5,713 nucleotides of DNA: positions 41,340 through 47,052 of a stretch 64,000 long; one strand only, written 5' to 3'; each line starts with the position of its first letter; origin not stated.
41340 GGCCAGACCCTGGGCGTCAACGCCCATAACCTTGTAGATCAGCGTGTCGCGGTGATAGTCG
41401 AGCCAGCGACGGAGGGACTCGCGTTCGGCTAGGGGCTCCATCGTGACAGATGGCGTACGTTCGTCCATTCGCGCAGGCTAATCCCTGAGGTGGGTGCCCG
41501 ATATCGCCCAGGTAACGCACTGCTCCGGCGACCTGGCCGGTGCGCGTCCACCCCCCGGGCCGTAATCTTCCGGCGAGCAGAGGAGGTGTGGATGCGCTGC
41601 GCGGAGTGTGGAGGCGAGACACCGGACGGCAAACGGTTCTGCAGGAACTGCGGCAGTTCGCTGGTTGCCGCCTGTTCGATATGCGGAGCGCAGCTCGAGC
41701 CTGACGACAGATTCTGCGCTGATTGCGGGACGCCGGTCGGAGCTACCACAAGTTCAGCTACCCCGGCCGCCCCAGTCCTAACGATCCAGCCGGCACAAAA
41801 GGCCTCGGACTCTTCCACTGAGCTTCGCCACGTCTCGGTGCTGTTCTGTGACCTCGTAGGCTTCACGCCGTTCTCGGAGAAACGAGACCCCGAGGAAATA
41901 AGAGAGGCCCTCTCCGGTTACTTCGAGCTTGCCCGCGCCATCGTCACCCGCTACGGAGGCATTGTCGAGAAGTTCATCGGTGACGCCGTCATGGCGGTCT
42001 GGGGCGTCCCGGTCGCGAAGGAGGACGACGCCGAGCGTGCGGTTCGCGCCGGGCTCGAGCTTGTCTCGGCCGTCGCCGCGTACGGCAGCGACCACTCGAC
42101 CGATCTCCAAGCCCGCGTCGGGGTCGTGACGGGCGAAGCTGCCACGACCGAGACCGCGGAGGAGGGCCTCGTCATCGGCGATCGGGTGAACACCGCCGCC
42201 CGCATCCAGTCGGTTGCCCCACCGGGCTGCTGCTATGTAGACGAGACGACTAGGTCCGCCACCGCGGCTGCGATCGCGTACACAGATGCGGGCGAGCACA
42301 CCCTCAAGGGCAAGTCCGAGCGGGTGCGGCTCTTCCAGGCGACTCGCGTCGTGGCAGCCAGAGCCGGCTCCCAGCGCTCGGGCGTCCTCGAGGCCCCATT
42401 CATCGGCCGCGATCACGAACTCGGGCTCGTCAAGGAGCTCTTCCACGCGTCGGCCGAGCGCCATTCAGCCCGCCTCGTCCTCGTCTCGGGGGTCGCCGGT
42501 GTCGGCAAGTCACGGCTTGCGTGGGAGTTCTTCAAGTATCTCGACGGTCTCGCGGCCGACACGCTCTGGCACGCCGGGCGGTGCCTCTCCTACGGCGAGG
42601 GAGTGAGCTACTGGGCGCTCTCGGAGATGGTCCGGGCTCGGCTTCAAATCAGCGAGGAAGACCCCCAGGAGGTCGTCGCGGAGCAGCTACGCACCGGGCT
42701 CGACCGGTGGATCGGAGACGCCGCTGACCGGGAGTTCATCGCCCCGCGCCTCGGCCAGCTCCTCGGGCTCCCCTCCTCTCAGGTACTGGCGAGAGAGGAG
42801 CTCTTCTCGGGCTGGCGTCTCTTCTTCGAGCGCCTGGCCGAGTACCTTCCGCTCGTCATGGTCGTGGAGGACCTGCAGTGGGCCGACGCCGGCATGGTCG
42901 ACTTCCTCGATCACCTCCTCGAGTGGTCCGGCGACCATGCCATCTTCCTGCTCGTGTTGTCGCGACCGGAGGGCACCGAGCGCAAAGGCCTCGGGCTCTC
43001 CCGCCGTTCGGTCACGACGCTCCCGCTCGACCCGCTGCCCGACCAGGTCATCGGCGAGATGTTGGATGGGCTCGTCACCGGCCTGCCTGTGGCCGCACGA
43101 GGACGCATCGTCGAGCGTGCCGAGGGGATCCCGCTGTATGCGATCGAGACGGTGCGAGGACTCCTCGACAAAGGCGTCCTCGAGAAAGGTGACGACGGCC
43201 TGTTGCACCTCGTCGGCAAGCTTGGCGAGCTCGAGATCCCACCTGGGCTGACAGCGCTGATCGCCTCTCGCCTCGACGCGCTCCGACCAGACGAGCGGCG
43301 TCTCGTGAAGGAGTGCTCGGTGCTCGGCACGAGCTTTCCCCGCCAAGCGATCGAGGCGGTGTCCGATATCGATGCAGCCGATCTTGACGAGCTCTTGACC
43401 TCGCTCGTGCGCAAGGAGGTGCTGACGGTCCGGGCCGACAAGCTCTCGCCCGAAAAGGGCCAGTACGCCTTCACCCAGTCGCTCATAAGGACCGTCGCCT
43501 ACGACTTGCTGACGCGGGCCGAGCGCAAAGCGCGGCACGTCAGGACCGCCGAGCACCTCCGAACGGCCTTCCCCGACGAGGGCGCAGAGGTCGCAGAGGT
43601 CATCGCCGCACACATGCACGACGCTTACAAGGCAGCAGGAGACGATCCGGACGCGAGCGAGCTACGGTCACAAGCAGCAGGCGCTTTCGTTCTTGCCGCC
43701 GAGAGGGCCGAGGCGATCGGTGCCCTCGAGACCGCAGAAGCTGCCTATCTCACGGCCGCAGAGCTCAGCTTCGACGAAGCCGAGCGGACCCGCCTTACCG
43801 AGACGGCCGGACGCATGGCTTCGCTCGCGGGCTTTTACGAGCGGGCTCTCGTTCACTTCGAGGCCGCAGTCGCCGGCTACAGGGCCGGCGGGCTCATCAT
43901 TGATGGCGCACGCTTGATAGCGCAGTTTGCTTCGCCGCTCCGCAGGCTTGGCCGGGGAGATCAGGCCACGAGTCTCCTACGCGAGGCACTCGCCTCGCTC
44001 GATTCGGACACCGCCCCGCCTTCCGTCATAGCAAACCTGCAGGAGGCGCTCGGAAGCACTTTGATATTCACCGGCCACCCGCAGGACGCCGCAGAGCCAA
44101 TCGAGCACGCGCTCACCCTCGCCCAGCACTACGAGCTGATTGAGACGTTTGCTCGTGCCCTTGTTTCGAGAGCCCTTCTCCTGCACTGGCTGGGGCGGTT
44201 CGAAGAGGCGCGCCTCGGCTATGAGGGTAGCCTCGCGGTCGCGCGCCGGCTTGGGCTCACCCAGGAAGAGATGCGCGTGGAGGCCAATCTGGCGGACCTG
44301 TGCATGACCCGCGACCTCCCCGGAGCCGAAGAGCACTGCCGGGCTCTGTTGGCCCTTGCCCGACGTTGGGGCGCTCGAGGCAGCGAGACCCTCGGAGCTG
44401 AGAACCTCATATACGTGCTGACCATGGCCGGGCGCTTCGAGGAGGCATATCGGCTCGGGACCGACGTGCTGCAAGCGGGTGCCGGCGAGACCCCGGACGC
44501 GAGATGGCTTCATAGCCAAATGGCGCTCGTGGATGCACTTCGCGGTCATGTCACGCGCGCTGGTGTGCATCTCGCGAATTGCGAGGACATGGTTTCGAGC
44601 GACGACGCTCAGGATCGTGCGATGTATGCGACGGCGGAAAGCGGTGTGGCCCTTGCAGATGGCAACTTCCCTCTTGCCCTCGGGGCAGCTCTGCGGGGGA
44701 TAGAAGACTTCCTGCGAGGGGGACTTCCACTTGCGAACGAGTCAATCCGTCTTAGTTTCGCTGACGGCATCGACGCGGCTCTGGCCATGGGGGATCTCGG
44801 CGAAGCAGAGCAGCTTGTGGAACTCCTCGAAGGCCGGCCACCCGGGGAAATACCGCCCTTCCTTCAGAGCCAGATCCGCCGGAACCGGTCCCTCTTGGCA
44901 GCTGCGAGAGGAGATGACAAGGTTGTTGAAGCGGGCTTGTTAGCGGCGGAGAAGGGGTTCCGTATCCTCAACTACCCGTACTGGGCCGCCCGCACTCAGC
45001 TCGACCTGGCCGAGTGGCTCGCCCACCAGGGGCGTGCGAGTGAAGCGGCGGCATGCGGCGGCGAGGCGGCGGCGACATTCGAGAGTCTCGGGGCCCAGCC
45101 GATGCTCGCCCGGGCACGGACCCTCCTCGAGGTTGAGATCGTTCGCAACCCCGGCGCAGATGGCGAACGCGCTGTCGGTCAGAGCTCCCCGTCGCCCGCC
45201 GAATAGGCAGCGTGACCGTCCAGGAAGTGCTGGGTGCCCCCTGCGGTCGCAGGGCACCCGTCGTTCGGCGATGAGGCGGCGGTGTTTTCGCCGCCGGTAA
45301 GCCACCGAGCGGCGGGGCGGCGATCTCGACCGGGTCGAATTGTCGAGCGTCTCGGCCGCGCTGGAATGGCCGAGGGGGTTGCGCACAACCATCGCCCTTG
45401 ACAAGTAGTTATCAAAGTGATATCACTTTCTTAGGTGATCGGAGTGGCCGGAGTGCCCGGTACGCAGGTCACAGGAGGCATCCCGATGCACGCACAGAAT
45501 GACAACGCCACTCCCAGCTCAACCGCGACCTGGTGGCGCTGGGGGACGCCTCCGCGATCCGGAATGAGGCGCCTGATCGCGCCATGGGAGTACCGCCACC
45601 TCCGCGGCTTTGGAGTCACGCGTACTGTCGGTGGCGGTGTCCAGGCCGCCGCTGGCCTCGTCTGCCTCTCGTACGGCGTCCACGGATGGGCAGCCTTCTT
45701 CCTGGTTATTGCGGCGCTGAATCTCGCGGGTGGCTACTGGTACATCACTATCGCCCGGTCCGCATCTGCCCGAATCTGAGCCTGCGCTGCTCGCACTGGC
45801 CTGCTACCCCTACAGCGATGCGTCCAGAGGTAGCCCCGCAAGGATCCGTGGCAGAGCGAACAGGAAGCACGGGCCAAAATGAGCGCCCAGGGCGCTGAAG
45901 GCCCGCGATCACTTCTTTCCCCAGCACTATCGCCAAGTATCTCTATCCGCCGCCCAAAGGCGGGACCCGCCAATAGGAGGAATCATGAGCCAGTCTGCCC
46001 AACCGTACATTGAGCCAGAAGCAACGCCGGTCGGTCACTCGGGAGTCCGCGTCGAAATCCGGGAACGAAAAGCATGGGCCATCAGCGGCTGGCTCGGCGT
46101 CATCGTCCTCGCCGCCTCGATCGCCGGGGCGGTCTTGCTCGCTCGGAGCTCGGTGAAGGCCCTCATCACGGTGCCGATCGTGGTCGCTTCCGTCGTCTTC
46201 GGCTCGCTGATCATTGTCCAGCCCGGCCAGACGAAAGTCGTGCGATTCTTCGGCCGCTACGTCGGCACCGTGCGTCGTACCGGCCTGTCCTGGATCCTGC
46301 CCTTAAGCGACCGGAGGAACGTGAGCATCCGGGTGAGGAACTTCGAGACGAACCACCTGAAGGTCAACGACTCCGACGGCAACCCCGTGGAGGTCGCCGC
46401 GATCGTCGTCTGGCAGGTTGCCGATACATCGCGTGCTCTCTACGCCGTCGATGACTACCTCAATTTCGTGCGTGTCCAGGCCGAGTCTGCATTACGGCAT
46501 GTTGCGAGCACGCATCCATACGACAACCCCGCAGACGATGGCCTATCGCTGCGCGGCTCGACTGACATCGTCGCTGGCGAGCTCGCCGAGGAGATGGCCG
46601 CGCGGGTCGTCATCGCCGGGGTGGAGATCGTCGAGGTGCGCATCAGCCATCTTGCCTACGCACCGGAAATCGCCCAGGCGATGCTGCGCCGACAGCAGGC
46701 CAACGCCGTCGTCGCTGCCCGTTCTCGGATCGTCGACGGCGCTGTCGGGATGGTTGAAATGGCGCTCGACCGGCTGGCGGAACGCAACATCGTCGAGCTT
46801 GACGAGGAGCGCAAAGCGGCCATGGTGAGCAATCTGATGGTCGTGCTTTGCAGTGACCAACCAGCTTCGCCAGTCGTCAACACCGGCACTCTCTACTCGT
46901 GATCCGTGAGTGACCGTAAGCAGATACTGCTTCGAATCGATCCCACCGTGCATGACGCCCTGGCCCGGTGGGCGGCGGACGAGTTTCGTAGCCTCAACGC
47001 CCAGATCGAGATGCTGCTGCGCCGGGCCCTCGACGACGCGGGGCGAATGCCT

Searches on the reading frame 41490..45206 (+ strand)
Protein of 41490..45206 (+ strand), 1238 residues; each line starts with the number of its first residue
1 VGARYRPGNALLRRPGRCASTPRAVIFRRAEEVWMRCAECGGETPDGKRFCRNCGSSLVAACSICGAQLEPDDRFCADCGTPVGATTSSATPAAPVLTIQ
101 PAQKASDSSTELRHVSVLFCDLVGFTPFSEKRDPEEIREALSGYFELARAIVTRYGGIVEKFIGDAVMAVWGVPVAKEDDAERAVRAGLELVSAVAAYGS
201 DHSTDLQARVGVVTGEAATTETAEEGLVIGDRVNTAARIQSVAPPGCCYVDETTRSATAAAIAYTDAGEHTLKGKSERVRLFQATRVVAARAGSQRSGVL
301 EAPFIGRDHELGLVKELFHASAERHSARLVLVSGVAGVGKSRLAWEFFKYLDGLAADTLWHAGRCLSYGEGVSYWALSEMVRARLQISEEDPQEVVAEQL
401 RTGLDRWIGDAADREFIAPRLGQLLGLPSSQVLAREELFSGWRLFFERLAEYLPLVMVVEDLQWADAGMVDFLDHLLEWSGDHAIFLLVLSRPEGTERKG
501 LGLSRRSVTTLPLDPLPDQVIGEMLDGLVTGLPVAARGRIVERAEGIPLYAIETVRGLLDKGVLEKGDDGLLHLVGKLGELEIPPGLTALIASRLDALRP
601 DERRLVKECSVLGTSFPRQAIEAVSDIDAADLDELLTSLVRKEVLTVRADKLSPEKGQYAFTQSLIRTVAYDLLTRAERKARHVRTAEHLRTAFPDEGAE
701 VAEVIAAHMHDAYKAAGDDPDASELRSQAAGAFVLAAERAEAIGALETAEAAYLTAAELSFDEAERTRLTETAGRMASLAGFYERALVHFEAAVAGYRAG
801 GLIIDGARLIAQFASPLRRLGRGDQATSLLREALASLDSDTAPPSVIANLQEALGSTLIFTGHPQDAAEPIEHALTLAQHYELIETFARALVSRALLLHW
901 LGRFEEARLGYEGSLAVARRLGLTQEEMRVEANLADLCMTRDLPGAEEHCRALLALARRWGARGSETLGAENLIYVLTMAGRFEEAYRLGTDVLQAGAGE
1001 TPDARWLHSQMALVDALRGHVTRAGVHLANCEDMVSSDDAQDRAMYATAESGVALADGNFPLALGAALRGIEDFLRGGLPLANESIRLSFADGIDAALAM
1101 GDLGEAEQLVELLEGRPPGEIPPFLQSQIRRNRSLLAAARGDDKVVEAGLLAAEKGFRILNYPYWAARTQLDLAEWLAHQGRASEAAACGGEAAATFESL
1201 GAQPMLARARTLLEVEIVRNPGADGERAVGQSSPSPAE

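Call 52: search_protein_families(library=pfam, proteins=[window:41490-45206:+], max_evalue=0.001)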
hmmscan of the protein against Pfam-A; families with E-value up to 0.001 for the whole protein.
window:41490-45206:+ (1238 aa): 7 families
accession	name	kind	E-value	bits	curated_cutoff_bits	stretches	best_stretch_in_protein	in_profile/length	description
PF13191.12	AAA_16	-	6.1e-22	79.3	32.6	1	303-478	1-157/167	AAA ATPase domain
PF00211.25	Guanylate_cyc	-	1.5e-21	77.2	21.9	1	111-277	5-175/183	Adenylate and Guanylate cyclase catalytic domain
PF12773.13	DZR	-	7.3e-10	39.3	27.3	1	37-80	1-45/45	Double zinc ribbon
PF13240.11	Zn_Ribbon_1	-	7.7e-09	35.5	25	1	62-83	2-23/23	zinc-ribbon domain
PF13424.12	TPR_12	-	5.7e-07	30.1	30.1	0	888-958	3-76/77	Tetratricopeptide repeat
PF13248.11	Zn_ribbon_3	-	2.1e-06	27.4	27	1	61-82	4-25/26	zinc-ribbon domain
PF24463.1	DUF7577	-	0.00054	20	28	0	36-58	4-26/27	Domain of unknown function (DUF7577)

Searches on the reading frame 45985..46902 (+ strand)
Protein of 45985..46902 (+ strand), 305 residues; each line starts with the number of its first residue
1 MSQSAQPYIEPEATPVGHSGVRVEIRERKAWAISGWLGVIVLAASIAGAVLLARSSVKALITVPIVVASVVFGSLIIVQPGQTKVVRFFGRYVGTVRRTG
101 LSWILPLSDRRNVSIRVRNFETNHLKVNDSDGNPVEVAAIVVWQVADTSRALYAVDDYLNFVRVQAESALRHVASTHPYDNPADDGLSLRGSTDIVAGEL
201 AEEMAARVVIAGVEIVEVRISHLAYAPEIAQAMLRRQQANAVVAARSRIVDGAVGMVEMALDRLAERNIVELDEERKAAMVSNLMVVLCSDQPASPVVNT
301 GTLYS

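Call 52: search_protein_families(library=pfam, proteins=[window:45985-46902:+], max_evalue=0.001)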
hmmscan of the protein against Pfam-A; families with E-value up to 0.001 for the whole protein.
window:45985-46902:+ (305 aa): 1 family
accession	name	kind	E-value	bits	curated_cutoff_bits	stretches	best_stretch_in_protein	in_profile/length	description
PF01145.31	Band_7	-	6.2e-27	95.2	23.6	1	77-242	2-164/176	SPFH domain / Band 7 family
